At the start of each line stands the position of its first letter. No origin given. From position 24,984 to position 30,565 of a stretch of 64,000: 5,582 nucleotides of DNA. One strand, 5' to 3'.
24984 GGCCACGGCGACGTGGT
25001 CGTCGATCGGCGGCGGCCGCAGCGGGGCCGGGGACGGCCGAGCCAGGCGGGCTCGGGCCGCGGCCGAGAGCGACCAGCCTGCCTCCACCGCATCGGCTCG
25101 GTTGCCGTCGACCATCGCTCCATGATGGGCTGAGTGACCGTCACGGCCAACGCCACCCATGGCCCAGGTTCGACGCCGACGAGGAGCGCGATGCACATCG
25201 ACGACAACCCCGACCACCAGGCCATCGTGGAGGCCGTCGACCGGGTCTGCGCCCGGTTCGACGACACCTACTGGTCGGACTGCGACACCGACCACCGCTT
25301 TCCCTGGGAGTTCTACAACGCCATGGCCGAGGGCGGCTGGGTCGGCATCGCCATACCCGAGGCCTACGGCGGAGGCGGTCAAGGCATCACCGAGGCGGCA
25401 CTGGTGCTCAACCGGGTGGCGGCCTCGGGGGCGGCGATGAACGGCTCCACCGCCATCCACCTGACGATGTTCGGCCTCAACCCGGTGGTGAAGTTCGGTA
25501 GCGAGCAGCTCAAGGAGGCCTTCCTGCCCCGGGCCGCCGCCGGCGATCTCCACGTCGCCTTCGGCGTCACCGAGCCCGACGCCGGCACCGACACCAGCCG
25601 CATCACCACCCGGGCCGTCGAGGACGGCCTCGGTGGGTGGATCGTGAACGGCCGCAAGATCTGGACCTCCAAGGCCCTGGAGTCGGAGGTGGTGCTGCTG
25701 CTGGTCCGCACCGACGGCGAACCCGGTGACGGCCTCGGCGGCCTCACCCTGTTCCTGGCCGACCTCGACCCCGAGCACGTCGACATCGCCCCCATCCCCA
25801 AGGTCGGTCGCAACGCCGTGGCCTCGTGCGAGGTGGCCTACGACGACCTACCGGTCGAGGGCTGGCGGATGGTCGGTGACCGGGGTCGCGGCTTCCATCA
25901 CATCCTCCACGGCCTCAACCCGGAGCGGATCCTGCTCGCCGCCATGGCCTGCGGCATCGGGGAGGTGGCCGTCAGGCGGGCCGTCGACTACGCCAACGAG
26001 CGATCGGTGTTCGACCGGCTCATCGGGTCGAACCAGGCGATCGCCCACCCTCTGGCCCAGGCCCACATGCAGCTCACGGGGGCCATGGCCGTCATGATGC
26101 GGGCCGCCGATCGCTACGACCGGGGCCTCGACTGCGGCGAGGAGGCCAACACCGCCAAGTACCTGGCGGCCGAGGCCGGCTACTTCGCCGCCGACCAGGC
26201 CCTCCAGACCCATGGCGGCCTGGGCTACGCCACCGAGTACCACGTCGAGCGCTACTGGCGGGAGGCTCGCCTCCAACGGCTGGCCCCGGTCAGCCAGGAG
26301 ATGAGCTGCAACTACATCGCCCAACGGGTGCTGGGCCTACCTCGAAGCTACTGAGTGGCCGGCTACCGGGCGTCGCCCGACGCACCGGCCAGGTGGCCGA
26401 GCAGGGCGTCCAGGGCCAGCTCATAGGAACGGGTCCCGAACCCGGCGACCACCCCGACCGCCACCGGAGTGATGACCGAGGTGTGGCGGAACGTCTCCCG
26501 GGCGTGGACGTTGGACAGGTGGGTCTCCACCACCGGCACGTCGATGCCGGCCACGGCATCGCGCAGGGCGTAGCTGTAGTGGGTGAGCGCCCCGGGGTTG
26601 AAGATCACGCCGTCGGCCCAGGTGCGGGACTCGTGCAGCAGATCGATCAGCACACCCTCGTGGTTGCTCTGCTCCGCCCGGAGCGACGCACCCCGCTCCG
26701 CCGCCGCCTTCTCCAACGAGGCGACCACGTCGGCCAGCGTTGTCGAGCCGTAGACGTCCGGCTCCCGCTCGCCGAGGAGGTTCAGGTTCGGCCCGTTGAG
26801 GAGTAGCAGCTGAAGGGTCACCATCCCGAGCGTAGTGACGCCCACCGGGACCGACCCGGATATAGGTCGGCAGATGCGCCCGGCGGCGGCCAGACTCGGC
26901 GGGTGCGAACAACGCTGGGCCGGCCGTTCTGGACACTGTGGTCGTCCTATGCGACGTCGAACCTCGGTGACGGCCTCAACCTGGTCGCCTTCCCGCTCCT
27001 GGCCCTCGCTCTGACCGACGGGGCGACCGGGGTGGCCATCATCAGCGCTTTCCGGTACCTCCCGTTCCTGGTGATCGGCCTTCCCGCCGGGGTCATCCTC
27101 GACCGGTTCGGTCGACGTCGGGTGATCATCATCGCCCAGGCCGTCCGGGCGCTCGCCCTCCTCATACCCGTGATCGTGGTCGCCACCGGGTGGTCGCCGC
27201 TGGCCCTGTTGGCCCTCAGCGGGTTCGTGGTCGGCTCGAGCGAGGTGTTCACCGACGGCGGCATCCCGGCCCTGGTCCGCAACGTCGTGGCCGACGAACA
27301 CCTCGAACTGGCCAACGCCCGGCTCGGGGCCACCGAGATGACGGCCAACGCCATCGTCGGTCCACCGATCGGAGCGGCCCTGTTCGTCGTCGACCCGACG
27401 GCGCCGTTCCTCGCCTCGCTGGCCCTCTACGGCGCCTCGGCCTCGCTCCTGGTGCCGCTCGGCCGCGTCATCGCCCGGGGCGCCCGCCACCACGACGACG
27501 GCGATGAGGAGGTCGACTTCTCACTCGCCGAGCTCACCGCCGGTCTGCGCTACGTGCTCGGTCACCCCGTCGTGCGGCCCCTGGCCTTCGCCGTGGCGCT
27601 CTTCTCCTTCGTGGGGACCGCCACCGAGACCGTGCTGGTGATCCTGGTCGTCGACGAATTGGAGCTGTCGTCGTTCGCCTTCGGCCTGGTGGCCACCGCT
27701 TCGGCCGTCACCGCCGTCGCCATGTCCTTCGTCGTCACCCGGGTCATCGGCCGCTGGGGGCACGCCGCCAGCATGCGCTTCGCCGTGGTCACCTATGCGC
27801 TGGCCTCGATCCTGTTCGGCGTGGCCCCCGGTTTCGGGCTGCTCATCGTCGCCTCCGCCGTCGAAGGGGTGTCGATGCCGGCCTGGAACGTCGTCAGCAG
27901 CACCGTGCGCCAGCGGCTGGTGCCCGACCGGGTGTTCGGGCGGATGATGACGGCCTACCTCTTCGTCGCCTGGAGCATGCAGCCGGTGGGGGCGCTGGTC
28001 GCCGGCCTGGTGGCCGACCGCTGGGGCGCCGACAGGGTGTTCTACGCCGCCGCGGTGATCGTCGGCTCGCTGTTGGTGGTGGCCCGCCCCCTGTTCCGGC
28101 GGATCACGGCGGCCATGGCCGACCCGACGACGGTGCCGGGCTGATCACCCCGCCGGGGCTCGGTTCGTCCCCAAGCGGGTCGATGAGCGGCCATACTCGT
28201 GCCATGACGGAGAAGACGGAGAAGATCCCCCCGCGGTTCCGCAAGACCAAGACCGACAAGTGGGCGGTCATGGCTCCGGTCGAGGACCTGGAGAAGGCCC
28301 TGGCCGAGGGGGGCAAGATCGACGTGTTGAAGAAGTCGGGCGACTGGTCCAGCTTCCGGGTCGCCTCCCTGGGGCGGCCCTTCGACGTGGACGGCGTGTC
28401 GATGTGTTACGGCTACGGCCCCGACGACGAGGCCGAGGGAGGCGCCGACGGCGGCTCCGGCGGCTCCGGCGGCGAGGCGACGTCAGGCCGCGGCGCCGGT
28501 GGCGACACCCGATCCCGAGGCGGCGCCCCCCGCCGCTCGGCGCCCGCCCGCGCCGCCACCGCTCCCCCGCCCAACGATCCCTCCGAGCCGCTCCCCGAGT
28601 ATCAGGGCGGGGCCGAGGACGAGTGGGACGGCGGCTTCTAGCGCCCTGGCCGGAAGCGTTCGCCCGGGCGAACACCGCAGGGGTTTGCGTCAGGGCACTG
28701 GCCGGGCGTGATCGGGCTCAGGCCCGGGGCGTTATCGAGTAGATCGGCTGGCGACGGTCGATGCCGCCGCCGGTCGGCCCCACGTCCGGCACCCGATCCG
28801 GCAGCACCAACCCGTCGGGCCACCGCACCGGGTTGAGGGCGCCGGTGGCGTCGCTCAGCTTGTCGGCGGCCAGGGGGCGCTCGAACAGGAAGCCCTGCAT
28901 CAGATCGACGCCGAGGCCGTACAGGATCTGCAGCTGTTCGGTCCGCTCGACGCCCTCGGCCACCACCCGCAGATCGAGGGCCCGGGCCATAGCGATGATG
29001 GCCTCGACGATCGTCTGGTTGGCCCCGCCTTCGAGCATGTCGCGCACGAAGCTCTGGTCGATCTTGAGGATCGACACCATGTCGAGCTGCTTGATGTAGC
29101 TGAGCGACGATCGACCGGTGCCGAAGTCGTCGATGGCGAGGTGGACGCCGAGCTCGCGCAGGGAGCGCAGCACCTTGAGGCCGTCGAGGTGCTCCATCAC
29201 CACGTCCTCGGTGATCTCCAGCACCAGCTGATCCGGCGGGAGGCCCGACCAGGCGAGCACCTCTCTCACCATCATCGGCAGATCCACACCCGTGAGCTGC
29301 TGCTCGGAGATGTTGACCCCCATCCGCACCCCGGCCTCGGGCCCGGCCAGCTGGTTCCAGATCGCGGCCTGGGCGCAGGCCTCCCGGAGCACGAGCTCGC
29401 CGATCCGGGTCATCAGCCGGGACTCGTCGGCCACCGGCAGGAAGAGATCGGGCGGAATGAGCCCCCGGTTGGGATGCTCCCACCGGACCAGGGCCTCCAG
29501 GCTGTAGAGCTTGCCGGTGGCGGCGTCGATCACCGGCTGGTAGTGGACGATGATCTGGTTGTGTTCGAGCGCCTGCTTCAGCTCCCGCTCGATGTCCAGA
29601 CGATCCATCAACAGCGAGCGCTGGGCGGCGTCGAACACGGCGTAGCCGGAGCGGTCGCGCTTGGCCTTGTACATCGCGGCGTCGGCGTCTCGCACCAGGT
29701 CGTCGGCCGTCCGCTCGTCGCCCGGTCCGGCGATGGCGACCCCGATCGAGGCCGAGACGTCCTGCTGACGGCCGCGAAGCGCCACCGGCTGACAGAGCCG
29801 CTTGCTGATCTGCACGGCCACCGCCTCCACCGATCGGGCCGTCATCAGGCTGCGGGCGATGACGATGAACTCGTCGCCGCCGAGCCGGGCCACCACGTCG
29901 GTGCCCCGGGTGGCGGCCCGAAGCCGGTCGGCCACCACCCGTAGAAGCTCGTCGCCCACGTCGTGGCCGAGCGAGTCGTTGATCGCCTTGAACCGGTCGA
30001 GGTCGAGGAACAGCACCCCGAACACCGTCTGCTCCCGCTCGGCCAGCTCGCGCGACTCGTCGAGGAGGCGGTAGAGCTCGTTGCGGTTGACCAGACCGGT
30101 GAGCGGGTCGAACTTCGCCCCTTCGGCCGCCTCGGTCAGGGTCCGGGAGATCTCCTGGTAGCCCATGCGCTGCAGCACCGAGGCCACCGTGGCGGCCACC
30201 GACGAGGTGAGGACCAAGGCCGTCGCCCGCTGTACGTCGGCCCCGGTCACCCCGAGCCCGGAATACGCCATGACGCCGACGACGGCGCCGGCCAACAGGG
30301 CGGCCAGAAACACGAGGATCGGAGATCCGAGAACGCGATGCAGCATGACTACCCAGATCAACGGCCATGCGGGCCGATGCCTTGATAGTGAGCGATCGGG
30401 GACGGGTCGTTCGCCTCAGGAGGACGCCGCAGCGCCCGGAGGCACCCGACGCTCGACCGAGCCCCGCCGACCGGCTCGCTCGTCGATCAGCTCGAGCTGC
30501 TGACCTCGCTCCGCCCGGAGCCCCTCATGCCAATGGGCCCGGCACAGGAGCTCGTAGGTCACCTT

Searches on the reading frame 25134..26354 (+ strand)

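Call 64: search_protein_families(library=pfam, proteins=[window:25134-26354:+], max_evalue=0.00001)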
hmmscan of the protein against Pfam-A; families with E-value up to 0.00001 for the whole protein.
window:25134-26354:+ (406 aa): 4 families
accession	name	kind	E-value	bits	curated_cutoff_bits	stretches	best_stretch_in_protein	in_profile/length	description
PF00441.29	Acyl-CoA_dh_1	-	5.5e-35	121.1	22.4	1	251-400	1-150/150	Acyl-CoA dehydrogenase, C-terminal domain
PF02771.21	Acyl-CoA_dh_N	-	1.2e-24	87.3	22.9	1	26-138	2-113/113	Acyl-CoA dehydrogenase, N-terminal domain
PF02770.24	Acyl-CoA_dh_M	-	6.3e-18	65.2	33.3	1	142-238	1-96/97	Acyl-CoA dehydrogenase, middle domain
PF08028.16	Acyl-CoA_dh_2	-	3.7e-13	50.4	22.7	1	267-379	2-124/134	Acyl-CoA dehydrogenase, C-terminal domain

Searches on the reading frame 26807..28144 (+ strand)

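Call 64: search_protein_families(library=pfam, proteins=[window:26807-28144:+], max_evalue=0.00001)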
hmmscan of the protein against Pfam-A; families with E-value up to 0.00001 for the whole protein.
window:26807-28144:+ (445 aa): 2 families
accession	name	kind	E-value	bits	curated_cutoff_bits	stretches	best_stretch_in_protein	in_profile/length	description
PF07690.21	MFS_1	-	2.9e-30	105.8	33.4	2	44-287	1-234/347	Major Facilitator Superfamily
PF05977.19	MFS_3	-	6.2e-21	74.9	27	1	41-423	12-388/524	Transmembrane secretion effector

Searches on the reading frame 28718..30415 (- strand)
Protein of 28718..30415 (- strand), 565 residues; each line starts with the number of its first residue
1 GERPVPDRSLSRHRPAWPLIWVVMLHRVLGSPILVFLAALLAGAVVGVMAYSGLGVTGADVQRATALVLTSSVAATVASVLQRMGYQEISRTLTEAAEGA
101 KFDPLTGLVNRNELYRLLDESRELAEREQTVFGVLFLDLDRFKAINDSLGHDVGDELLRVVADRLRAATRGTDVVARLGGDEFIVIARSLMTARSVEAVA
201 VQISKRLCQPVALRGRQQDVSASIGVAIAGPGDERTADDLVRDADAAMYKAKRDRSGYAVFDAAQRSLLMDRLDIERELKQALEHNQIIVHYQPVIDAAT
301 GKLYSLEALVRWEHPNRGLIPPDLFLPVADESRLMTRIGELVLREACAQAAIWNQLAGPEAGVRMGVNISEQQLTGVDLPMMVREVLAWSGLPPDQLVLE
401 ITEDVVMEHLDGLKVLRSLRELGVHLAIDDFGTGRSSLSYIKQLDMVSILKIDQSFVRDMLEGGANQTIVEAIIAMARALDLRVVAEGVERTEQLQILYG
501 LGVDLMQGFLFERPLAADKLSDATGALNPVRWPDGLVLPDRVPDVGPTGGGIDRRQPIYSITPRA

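Call 64: search_protein_families(library=pfam, proteins=[window:28718-30415:-], max_evalue=0.00001)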
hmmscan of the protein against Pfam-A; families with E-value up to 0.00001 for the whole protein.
window:28718-30415:- (565 aa): 2 families
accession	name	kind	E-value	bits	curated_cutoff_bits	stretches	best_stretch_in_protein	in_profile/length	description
PF00563.25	EAL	-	2.1e-71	240.4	31.3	1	277-514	2-236/236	EAL domain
PF00990.26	GGDEF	-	6.6e-46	156.5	23.8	1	100-255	1-158/161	Diguanylate cyclase, GGDEF domain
